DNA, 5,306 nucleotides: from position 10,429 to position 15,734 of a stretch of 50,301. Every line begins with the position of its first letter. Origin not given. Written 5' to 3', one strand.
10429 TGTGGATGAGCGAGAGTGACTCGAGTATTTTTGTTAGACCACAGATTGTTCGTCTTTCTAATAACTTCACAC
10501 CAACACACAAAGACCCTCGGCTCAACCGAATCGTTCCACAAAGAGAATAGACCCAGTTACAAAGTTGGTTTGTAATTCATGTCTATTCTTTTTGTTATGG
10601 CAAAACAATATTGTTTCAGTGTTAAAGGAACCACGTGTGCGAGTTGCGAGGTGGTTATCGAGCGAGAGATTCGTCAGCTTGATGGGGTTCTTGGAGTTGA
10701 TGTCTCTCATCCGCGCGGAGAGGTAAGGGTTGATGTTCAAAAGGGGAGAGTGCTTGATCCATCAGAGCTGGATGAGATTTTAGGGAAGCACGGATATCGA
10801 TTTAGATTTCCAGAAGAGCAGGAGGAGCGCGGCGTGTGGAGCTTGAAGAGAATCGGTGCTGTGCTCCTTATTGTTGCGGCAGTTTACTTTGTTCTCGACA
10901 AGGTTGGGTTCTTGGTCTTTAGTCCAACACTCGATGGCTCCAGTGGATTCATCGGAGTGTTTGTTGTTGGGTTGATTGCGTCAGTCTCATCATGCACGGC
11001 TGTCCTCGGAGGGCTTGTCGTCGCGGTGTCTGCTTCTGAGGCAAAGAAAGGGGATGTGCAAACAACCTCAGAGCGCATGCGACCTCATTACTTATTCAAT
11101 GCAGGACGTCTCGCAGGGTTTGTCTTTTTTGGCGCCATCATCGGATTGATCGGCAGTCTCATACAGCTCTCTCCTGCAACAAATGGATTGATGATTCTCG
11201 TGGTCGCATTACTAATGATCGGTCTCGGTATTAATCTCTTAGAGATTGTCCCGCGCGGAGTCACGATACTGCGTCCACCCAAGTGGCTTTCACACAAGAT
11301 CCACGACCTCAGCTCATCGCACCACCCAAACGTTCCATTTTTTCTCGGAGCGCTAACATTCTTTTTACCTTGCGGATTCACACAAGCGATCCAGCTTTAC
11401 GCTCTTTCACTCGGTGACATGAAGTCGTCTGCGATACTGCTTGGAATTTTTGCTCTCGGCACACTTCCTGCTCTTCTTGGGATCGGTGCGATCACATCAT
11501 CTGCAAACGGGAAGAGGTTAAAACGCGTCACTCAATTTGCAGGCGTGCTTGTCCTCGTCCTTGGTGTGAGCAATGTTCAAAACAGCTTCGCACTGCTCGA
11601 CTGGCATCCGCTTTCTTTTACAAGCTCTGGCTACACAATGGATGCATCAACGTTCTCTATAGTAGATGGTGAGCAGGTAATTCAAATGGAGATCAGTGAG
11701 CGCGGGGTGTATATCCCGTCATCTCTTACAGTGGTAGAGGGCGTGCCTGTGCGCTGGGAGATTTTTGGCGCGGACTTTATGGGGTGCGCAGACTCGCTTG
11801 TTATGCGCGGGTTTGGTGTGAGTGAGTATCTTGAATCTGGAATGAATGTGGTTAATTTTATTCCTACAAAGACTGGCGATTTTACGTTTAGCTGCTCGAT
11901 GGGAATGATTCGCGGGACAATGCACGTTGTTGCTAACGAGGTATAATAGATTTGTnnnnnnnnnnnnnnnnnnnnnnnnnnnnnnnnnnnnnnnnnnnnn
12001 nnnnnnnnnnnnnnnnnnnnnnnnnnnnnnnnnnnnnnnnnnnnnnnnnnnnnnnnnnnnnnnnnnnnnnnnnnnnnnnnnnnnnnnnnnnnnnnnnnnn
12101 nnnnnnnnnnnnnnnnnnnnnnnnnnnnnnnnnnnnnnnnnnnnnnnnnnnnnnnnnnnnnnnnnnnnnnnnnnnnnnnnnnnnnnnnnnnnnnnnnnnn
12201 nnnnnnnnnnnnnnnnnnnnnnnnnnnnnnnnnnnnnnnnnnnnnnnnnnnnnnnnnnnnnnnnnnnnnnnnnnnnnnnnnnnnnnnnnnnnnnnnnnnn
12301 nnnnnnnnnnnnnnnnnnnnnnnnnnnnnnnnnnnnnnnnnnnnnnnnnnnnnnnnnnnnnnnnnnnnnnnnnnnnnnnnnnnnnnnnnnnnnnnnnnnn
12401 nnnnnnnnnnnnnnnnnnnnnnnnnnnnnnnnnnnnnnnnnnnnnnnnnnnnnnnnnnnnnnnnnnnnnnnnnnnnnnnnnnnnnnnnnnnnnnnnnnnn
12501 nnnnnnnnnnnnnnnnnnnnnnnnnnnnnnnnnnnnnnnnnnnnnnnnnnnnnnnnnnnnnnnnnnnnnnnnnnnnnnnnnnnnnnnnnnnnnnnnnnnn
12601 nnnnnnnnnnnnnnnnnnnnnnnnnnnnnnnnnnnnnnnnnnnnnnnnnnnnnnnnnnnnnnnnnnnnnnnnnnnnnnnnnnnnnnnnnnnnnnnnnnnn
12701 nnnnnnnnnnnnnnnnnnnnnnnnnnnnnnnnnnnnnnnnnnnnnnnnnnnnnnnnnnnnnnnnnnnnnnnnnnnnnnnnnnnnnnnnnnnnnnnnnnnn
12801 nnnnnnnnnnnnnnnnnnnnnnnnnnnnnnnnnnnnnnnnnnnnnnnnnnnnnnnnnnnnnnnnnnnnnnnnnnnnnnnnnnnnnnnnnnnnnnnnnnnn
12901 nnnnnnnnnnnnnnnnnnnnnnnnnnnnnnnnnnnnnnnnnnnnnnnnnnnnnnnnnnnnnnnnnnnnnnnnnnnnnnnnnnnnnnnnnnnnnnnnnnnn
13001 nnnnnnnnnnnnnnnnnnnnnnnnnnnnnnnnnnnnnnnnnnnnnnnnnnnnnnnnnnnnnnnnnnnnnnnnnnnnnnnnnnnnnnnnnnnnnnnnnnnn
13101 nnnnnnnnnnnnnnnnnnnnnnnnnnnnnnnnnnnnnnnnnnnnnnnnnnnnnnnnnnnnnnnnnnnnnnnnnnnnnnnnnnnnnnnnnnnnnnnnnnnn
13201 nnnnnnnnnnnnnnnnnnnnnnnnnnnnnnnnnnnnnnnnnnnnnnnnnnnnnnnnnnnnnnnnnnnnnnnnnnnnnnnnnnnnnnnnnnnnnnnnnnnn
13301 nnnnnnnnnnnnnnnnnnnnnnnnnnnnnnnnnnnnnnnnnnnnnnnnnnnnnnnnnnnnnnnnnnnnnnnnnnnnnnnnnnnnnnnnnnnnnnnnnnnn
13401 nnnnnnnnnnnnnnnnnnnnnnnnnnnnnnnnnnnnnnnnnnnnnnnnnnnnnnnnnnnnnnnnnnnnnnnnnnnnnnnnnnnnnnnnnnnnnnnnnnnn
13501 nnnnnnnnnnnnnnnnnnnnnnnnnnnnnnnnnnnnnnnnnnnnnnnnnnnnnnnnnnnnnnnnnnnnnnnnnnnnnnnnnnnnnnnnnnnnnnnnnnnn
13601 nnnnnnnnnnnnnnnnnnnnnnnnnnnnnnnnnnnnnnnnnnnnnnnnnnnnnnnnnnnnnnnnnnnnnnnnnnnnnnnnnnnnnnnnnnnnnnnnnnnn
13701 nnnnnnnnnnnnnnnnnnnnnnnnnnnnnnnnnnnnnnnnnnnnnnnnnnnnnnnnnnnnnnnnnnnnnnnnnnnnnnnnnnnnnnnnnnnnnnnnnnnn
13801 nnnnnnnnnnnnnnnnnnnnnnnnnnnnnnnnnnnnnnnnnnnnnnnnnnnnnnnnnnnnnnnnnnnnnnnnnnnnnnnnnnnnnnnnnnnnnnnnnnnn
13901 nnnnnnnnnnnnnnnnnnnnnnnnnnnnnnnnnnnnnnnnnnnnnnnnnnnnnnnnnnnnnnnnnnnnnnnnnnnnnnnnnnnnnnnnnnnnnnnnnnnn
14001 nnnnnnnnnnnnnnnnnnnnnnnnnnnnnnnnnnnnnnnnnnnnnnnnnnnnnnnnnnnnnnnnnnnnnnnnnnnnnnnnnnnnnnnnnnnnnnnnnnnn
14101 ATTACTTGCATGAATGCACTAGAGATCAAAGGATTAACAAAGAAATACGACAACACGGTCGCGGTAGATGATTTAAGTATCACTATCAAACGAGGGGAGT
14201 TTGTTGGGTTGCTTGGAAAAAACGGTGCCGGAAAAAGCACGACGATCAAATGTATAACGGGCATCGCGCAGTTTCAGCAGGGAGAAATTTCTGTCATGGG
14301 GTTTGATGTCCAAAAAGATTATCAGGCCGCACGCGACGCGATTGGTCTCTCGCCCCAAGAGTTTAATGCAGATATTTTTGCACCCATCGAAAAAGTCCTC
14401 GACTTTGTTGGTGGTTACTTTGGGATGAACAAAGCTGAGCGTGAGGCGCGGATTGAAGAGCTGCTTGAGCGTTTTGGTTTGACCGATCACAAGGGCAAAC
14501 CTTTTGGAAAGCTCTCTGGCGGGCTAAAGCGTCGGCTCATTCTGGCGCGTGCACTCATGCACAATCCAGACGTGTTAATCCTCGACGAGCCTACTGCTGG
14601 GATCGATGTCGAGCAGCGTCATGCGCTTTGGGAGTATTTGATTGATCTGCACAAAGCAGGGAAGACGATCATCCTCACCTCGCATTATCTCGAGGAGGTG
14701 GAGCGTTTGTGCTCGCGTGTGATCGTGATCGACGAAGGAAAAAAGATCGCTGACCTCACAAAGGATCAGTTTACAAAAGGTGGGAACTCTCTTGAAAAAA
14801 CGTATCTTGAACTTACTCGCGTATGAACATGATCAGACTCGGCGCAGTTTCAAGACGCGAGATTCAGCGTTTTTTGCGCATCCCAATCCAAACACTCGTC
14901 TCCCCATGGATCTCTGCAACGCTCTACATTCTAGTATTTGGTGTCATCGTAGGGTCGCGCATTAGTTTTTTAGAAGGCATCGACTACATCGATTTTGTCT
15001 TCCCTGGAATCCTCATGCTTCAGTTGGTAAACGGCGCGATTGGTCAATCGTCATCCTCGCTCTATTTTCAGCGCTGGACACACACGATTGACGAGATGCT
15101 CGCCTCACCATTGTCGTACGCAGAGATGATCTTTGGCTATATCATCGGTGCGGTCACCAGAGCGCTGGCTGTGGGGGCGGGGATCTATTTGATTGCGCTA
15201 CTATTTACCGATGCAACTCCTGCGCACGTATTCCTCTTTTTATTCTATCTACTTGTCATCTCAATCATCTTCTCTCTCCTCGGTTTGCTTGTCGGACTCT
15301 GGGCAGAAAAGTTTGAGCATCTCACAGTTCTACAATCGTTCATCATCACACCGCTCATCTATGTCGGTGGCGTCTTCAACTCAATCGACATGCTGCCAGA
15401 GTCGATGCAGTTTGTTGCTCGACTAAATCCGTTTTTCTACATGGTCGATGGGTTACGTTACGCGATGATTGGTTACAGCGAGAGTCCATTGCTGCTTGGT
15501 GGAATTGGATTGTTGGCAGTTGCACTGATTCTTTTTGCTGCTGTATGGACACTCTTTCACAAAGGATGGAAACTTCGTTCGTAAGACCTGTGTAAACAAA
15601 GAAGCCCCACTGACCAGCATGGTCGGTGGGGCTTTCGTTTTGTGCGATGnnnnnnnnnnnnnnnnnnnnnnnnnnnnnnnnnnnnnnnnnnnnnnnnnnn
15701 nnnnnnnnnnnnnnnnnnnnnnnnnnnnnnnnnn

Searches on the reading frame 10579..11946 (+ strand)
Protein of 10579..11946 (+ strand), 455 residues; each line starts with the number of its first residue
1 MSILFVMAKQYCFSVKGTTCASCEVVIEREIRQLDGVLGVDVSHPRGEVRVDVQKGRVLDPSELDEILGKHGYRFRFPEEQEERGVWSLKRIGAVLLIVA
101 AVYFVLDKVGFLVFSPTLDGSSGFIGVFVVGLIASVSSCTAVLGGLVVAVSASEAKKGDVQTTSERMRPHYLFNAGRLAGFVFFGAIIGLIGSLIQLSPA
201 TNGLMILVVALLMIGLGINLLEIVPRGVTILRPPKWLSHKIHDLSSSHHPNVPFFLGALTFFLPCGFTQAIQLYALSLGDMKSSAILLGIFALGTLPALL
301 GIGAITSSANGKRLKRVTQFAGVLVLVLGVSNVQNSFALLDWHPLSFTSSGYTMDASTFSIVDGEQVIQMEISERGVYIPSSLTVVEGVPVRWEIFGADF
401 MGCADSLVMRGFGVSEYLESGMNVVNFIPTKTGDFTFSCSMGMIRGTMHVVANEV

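Call 15: search_protein_families(library=pfam, proteins=[window:10579-11946:+], max_evalue=0.001)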
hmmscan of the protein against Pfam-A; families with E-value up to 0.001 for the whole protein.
window:10579-11946:+ (455 aa): 4 families
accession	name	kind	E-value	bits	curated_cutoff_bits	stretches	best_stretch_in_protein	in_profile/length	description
PF13386.12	DsbD_2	-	4.5e-33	115.3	24.9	1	127-330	2-198/199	Cytochrome C biogenesis protein transmembrane region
PF00403.32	HMA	-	4.4e-08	33.8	24.8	1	13-73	2-61/62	Heavy-metal-associated domain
PF13473.12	Cupredoxin_1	-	0.00011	22.6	27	1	363-448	18-102/104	Cupredoxin-like domain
PF09925.14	DUF2157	-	0.00098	19.3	32.4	0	153-213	87-134/146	Predicted membrane protein (DUF2157)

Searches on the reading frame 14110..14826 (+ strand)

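Call 15: search_protein_families(library=pfam, proteins=[window:14110-14826:+], max_evalue=0.001)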
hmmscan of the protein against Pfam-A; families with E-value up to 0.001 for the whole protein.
window:14110-14826:+ (238 aa): 3 families
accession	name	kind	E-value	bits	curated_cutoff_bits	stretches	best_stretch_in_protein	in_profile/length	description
PF00005.33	ABC_tran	-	1.7e-32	113.3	25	1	20-163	2-137/137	ABC transporter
PF13304.12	AAA_21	-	3.3e-11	44.2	27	2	31-98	1-63/304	AAA domain, putative AbiEii toxin, Type IV TA system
PF02463.25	SMC_N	-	9.8e-05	22.3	40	0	30-195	25-200/220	RecF/RecN/SMC N terminal domain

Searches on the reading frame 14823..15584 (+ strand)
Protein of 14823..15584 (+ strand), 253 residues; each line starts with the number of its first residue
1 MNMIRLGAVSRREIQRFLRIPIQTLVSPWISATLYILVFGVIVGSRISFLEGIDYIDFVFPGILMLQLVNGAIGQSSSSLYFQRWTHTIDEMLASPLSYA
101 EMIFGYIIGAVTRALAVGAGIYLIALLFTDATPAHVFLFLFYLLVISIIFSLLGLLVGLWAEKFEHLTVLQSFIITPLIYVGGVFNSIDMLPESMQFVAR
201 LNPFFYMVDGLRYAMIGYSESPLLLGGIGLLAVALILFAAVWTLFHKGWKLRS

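Call 15: search_protein_families(library=pfam, proteins=[window:14823-15584:+], max_evalue=0.001)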
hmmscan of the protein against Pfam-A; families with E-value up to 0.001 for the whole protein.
window:14823-15584:+ (253 aa): 2 families
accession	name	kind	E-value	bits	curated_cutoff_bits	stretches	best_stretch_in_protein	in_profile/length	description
PF01061.29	ABC2_membrane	-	8.5e-34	117.4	26.9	1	7-215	4-210/211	ABC-2 type transporter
PF12698.13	ABC2_membrane_3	-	4.1e-09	36.4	31.6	1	55-241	160-344/347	ABC-2 family transporter protein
